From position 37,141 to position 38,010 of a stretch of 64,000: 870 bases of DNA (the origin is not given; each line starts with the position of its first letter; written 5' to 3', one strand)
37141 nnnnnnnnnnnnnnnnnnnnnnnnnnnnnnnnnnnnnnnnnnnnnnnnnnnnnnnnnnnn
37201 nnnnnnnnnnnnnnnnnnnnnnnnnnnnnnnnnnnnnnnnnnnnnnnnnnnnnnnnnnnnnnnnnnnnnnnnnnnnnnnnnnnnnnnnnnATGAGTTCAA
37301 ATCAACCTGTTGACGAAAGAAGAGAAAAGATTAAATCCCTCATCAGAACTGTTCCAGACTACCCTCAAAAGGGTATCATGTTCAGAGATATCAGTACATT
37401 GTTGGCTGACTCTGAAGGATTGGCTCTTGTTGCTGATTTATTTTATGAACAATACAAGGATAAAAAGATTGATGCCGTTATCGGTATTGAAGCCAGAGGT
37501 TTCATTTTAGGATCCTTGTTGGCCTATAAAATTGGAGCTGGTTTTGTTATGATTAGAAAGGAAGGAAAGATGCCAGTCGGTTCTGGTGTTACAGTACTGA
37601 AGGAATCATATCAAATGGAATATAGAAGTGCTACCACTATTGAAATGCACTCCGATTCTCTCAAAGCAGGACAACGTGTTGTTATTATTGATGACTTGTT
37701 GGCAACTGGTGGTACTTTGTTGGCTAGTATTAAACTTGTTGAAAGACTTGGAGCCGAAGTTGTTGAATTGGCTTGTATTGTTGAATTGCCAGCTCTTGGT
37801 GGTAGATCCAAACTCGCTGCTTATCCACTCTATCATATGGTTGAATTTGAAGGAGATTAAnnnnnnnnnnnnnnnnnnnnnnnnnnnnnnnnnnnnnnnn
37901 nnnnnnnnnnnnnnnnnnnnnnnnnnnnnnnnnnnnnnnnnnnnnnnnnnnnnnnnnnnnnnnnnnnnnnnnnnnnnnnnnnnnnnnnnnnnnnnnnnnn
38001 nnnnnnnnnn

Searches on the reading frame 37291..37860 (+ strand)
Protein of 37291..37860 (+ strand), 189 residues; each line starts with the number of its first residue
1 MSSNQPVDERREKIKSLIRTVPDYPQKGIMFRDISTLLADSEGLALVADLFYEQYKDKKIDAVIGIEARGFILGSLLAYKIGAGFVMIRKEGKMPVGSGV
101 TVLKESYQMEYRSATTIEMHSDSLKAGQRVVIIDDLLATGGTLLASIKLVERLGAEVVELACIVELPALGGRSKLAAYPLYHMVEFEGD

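Call 8: find_encoding_contigs(protein=window:37291-37860:+, flank=10000, max_places=4)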
Protein window:37291-37860:+ (189 aa): 1 contig read that carries it; 1 place shown.
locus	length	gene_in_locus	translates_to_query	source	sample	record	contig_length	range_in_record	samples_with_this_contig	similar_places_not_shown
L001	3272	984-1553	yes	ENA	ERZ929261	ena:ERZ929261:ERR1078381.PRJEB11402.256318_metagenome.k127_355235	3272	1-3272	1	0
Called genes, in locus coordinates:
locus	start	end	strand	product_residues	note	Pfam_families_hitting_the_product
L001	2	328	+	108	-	?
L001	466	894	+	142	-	PF26283:Ig_TRAPPC9-Trs120_4th (faint)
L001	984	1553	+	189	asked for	PF00156:Pribosyltran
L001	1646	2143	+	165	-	-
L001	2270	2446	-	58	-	-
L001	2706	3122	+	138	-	-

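Call 25: list_cluster_members(proteins=[window:37291-37857:+, window:1880-2902:+, window:2943-5120:+, window:12515-14089:-, window:14163-16037:+, window:55611-56339:+, window:56390-57568:+, window:43385-44476:-, window:59321-60649:-, window:60700-61884:+])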
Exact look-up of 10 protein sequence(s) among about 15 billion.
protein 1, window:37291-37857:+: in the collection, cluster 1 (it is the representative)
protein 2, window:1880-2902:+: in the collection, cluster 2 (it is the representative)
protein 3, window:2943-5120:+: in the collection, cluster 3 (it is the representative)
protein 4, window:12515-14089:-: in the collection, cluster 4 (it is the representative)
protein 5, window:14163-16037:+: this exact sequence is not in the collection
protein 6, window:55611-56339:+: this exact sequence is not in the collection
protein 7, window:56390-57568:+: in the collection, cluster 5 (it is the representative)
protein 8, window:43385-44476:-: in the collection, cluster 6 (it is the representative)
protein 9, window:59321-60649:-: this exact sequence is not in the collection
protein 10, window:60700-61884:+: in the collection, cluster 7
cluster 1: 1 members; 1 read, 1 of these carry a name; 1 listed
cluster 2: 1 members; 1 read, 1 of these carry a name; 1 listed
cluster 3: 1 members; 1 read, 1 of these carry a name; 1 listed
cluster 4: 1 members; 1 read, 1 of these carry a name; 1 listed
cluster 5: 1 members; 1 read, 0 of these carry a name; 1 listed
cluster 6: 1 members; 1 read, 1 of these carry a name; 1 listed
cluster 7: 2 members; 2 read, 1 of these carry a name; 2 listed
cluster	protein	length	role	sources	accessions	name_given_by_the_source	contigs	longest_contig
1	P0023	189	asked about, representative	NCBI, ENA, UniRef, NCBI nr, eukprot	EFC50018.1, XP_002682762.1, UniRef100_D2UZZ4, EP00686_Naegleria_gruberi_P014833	predicted protein [Naegleria gruberi] | adenine phosphoribosyltransferase n=1 Tax=Naegleria gruberi TaxID=5762 RepID=D2UZZ4_NAEGR | uncharacterized protein NAEGRDRAFT_44236 [Naegleria gruberi]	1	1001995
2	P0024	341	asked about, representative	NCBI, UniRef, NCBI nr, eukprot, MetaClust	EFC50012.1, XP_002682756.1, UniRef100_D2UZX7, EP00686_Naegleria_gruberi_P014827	peptidase A22B family protein [Naegleria gruberi] | Peptidase A22B family protein n=1 Tax=Naegleria gruberi TaxID=5762 RepID=D2UZX7_NAEGR | XP_002682756.1 peptidase A22B family protein [Naegleria gruberi strain NEG-M]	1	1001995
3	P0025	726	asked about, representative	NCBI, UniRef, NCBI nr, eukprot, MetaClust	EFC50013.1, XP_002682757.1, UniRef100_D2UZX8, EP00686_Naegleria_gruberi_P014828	predicted protein [Naegleria gruberi] | Predicted protein n=1 Tax=Naegleria gruberi TaxID=5762 RepID=D2UZX8_NAEGR | uncharacterized protein NAEGRDRAFT_45577 [Naegleria gruberi]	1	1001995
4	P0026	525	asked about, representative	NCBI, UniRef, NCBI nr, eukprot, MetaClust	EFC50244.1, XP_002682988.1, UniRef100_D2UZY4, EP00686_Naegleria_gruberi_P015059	hypothetical protein NAEGRDRAFT_34959 [Naegleria gruberi] | Pre-mRNA-splicing factor SLU7 n=1 Tax=Naegleria gruberi TaxID=5762 RepID=D2UZY4_NAEGR | uncharacterized protein NAEGRDRAFT_34959 [Naegleria gruberi]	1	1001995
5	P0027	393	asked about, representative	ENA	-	-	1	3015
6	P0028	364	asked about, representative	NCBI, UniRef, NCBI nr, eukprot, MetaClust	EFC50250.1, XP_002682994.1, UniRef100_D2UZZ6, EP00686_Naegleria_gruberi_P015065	predicted protein [Naegleria gruberi] | Predicted protein n=1 Tax=Naegleria gruberi TaxID=5762 RepID=D2UZZ6_NAEGR | uncharacterized protein NAEGRDRAFT_62117 [Naegleria gruberi]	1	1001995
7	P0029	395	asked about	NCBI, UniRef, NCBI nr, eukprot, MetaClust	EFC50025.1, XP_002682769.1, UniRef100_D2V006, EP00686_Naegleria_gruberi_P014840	predicted protein [Naegleria gruberi] | Predicted protein n=1 Tax=Naegleria gruberi TaxID=5762 RepID=D2V006_NAEGR | uncharacterized protein NAEGRDRAFT_62126 [Naegleria gruberi]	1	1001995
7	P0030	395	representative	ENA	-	-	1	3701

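Call 44: find_encoding_contigs(protein=P0025, flank=10000, max_places=3)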
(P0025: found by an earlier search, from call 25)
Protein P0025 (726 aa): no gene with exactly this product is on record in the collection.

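Call 70: find_encoding_contigs(protein=P0027, flank=10000, max_places=3)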
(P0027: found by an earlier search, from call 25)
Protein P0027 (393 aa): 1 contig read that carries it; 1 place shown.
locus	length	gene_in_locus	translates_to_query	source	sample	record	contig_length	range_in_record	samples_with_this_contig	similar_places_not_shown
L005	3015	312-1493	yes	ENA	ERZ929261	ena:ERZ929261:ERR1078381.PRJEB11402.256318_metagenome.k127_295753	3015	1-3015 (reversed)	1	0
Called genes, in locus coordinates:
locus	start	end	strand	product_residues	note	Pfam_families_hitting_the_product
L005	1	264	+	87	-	?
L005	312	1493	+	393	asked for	PF25384:Alsin_RLD (faint), PF25390:WD40_RLD, PF13540:RCC1_2 (weak), PF00415:RCC1 (weak), PF13540:RCC1_2, PF25390:WD40_RLD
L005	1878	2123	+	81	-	PF02205:WH2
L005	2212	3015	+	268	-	?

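Call 71: find_encoding_contigs(protein=P0030, flank=10000, max_places=3)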
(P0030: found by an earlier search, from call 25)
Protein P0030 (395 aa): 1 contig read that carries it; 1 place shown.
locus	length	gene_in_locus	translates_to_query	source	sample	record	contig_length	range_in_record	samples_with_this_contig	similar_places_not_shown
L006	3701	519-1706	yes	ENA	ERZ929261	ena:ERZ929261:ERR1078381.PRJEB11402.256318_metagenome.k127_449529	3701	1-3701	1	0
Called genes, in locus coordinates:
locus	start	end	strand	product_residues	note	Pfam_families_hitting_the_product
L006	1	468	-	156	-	?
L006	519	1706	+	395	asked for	PF00698:Acyl_transf_1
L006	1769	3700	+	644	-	?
